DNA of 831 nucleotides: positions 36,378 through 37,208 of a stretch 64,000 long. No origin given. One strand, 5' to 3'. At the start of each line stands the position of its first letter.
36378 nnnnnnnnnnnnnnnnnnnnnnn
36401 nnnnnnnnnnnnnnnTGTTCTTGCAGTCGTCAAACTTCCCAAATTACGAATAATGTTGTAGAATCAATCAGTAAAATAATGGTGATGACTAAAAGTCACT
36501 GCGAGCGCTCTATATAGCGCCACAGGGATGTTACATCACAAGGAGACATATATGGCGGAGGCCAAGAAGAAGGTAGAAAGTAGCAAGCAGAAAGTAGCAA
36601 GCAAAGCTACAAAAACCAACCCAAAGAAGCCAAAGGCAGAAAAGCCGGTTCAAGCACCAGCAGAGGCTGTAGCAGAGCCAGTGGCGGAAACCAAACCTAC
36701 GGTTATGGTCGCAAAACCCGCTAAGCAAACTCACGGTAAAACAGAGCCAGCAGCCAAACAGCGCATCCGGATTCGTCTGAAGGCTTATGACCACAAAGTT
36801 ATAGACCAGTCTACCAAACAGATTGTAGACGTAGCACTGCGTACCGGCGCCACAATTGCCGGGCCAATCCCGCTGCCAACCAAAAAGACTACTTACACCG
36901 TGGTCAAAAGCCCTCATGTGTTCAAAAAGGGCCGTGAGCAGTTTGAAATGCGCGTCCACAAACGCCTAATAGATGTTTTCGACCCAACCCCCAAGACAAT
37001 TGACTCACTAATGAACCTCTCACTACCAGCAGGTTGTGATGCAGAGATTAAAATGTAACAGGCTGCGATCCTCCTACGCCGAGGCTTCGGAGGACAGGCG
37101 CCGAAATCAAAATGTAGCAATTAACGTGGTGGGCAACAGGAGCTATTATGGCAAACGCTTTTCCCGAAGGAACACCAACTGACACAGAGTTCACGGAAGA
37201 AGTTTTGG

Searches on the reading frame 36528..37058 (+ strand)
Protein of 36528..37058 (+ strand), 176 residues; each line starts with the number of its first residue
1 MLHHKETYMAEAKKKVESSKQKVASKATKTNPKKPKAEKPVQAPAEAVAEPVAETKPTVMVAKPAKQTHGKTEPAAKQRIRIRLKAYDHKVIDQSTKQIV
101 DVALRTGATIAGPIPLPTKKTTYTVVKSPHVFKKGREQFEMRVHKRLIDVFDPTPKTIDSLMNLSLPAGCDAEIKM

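Call 17: search_protein_families(library=pfam, proteins=[window:36528-37058:+])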
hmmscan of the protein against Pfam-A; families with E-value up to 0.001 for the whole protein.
window:36528-37058:+ (176 aa): 1 family
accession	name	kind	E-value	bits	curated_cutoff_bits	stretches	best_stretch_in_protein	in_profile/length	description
PF00338.27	Ribosomal_S10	-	4.8e-35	120.2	21.2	1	81-175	1-98/98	Ribosomal protein S10p/S20e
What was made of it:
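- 36556..36612 (+): Heptamer and 14-mer tract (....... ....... x2) encoding part of the roughly 72-residue N-terminal extension of ribosomal protein S10. The S10 Pfam domain covers only residues 81-175 of the ORF (call 17).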
